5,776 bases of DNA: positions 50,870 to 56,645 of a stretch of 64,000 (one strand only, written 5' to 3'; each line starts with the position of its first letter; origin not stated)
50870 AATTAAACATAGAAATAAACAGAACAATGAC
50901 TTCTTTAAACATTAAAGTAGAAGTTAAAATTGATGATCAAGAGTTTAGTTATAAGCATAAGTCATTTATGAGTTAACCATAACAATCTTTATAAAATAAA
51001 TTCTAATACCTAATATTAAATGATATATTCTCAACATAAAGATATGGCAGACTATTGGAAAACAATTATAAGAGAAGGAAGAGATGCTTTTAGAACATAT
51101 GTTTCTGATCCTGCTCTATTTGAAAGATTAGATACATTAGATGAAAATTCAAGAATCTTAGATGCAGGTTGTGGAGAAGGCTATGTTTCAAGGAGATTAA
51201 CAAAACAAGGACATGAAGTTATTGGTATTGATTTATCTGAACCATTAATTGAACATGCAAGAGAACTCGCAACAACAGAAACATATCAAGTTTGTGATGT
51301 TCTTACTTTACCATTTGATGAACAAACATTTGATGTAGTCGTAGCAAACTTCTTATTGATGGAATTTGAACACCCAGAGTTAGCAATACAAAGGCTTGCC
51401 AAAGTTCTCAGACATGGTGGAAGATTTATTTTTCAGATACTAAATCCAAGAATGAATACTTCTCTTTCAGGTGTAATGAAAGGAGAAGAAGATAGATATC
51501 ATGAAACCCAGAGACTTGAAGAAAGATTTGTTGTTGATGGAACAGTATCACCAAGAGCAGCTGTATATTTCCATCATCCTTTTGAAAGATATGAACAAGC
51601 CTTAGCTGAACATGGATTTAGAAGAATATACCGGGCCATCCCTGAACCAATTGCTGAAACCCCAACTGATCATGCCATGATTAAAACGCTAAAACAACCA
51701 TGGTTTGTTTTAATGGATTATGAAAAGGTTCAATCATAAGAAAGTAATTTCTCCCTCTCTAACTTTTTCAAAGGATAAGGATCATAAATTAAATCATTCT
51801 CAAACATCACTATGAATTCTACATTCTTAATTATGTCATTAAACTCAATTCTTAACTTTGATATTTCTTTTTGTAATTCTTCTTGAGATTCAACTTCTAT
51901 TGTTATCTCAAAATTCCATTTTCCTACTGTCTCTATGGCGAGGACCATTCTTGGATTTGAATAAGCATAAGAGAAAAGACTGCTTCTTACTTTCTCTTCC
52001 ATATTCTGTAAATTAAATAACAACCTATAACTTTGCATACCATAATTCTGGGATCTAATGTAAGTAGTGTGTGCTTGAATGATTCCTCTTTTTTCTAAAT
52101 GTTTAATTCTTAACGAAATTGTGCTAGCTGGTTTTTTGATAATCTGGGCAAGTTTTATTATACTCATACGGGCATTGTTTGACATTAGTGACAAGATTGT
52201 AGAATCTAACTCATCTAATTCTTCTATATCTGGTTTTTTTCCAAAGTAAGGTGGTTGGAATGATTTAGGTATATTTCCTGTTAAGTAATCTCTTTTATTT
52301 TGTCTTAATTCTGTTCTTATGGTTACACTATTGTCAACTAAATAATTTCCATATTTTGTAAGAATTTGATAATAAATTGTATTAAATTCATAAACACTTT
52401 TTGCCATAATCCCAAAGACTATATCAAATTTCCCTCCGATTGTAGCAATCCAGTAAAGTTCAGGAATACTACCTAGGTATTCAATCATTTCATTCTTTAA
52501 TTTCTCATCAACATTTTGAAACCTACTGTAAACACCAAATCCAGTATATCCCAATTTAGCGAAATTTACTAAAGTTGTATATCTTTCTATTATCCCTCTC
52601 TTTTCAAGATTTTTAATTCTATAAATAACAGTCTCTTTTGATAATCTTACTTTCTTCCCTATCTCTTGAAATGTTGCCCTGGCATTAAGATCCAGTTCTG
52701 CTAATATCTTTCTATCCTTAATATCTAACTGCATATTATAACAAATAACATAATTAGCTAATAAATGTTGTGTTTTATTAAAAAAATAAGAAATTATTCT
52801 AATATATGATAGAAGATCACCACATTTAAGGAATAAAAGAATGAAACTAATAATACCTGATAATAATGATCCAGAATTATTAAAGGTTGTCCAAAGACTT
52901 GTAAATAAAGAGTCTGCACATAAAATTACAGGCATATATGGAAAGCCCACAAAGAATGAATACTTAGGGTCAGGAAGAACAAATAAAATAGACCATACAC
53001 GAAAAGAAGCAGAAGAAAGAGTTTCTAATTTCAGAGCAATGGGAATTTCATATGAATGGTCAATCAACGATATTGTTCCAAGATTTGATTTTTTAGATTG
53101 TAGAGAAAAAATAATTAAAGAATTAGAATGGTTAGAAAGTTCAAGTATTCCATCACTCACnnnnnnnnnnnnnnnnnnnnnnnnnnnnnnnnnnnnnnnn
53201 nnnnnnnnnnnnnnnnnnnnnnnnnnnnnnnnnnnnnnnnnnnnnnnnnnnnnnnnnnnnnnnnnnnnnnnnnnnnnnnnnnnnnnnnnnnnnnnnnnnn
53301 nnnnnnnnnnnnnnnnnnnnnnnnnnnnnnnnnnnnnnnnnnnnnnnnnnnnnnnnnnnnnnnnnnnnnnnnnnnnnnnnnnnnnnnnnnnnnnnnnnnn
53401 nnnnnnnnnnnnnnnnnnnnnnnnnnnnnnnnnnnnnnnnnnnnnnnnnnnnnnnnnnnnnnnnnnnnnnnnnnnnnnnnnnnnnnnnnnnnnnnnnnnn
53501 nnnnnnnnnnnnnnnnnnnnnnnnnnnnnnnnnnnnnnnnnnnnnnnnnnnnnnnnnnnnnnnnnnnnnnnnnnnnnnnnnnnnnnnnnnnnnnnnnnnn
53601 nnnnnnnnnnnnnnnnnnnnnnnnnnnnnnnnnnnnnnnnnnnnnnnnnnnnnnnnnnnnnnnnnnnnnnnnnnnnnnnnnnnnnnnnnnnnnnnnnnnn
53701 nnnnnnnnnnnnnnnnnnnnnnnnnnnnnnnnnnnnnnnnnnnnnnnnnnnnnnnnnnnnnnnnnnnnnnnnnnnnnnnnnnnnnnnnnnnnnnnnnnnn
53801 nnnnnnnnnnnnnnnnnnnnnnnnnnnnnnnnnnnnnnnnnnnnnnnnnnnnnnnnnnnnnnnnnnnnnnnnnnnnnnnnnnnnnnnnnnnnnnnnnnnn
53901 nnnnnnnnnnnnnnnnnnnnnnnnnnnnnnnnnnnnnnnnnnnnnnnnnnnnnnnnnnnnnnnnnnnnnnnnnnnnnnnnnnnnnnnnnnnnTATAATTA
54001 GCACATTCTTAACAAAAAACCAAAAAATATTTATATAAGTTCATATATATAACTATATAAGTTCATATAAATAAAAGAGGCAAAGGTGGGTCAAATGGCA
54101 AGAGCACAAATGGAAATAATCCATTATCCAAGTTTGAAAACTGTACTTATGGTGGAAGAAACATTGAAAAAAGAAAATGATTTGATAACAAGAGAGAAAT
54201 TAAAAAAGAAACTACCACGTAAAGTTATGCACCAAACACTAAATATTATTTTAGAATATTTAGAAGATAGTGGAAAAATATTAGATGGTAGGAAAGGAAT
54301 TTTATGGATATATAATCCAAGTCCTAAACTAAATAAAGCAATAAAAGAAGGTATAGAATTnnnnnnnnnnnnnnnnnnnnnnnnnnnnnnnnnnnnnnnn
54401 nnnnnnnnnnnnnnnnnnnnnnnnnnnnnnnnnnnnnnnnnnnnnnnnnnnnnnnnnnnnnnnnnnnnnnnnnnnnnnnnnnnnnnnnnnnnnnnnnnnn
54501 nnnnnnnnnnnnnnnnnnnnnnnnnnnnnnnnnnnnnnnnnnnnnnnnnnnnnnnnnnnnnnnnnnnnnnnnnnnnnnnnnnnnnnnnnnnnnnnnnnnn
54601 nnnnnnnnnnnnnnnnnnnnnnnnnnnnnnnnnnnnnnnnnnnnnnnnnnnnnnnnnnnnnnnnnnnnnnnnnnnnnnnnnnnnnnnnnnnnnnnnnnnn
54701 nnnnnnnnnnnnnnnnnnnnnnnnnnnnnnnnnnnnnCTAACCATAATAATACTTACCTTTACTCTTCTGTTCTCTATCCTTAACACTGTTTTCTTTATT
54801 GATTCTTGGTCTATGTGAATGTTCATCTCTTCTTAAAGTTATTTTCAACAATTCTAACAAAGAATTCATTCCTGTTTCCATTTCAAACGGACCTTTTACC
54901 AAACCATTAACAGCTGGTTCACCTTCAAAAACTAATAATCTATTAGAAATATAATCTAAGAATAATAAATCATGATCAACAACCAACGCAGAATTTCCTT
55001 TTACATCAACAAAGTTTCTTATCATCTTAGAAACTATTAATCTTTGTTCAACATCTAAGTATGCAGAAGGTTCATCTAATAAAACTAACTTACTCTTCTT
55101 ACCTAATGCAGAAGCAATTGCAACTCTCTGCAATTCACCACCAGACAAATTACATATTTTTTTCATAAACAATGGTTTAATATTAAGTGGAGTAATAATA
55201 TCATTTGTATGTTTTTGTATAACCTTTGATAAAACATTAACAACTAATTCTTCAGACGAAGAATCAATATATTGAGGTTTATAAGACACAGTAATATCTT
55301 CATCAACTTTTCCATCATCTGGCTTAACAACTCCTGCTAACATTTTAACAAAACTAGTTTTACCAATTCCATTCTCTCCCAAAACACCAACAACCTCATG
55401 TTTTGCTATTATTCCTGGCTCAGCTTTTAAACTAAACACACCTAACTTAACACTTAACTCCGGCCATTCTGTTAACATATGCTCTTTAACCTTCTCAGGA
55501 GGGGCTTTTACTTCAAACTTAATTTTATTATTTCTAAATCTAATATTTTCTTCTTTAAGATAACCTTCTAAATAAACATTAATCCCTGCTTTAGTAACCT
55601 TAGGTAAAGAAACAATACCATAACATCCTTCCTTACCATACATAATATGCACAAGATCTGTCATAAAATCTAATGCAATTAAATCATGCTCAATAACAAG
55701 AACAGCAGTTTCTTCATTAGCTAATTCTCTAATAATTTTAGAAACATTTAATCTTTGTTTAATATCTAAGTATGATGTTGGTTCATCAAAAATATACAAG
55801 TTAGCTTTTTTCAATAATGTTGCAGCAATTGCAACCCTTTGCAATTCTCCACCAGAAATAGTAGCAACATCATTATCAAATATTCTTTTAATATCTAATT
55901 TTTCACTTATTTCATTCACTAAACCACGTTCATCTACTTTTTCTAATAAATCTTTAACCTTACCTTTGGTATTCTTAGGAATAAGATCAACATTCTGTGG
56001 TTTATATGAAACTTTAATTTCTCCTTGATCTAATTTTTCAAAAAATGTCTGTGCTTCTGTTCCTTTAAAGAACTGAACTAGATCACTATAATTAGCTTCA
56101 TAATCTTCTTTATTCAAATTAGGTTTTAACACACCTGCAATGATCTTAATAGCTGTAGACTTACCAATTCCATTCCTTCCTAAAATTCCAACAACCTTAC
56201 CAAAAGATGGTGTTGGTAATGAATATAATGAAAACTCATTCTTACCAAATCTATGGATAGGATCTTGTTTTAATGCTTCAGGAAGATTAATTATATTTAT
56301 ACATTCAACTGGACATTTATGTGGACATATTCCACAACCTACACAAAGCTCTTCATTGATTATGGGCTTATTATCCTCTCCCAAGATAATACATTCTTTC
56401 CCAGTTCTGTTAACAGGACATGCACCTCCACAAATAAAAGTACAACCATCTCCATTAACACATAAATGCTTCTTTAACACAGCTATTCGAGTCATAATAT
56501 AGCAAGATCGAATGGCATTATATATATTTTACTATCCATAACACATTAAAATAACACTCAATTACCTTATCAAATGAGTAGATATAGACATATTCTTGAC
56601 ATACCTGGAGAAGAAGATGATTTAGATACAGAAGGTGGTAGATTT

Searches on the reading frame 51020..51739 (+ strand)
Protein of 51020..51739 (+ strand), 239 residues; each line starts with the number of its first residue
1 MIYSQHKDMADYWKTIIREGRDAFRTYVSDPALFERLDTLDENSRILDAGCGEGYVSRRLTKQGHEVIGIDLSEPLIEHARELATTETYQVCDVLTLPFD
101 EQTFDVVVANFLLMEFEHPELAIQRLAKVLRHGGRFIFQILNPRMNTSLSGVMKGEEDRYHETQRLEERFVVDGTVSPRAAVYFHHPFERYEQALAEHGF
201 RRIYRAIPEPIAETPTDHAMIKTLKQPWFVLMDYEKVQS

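Call 45: search_protein_families(library=pfam, max_evalue=0.0001, proteins=[window:51020-51739:+])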
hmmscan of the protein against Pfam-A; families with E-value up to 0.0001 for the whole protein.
window:51020-51739:+ (239 aa): 13 families
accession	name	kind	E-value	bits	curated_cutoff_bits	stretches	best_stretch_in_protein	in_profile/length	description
PF08241.18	Methyltransf_11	-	2.2e-23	83.1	21.2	1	47-138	1-95/95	Methyltransferase domain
PF13649.12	Methyltransf_25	-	7.3e-21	75.1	27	1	46-134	1-97/97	Methyltransferase domain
PF13847.12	Methyltransf_31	-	1.5e-19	70.5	27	1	41-142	2-113/145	Methyltransferase domain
PF13489.12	Methyltransf_23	-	3.1e-16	60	27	1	36-161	15-124/164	Methyltransferase domain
PF08242.18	Methyltransf_12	-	2.3e-15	57.5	30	1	47-136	1-98/98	Methyltransferase domain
PF05148.21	Methyltransf_8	-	1.5e-07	31.9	27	1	35-145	65-163/219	Hypothetical methyltransferase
PF01209.24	Ubie_methyltran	-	1.9e-07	31.1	20.1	1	37-137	42-150/233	ubiE/COQ5 methyltransferase family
PF13679.12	Methyltransf_32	-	5.7e-07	30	27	1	39-89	22-78/143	Methyltransferase domain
PF02353.26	CMAS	-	1.7e-06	28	27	1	39-144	59-170/273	Mycolic acid cyclopropane synthetase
PF07021.18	MetW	-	1.4e-05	25.2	21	1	39-137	10-106/193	Methionine biosynthesis protein MetW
PF05724.17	TPMT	-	1.5e-05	25.2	26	1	11-85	4-81/218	Thiopurine S-methyltransferase (TPMT)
PF06325.19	PrmA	-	2.1e-05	24.6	22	1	40-138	159-258/296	Ribosomal protein L11 methyltransferase (PrmA)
PF01135.25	PCMT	-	8.9e-05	22.8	20.3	0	34-95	66-127/210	Protein-L-isoaspartate(D-aspartate) O-methyltransferase (PCMT)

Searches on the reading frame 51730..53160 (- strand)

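Call 45: search_protein_families(library=pfam, max_evalue=0.0001, proteins=[window:51730-53160:-])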
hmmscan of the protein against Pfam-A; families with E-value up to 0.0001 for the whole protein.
window:51730-53160:- (476 aa): 6 families
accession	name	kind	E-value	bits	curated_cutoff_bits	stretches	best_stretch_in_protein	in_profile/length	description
PF13412.12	HTH_24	-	3.6e-22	78.1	21.9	2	145-192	1-48/48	Winged helix-turn-helix DNA-binding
PF13404.12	HTH_AsnC-type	-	9e-21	73.9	27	2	145-186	1-42/42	AsnC-type helix-turn-helix domain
PF01047.28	MarR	-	4.8e-10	39.6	24.6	1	151-194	7-50/59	MarR family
PF12802.13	MarR_2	-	2.9e-08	34.2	27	0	152-193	10-52/61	MarR family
PF13545.12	HTH_Crp_2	-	3.9e-05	24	27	0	158-203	19-67/70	Crp-like helix-turn-helix domain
PF12840.13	HTH_20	-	7.8e-05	23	27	0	151-193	8-50/51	Helix-turn-helix domain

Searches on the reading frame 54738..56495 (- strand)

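Call 45: search_protein_families(library=pfam, max_evalue=0.0001, proteins=[window:54738-56495:-])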
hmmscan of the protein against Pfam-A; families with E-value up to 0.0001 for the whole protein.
window:54738-56495:- (585 aa): 5 families
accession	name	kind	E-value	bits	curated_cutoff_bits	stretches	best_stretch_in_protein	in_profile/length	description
PF00005.33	ABC_tran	-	9.1e-42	143.3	25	2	99-241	11-137/137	ABC transporter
PF02463.25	SMC_N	-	1.3e-14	54.6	40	1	100-289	25-216/220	RecF/RecN/SMC N terminal domain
PF13304.12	AAA_21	-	9.5e-10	39.5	27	0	102-125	2-25/304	AAA domain, putative AbiEii toxin, Type IV TA system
PF13476.12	AAA_23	-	8.4e-07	30.3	27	0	100-226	20-143/201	AAA domain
PF14697.11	Fer4_21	-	7.2e-05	23.3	35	0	5-67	1-58/59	4Fe-4S dicluster domain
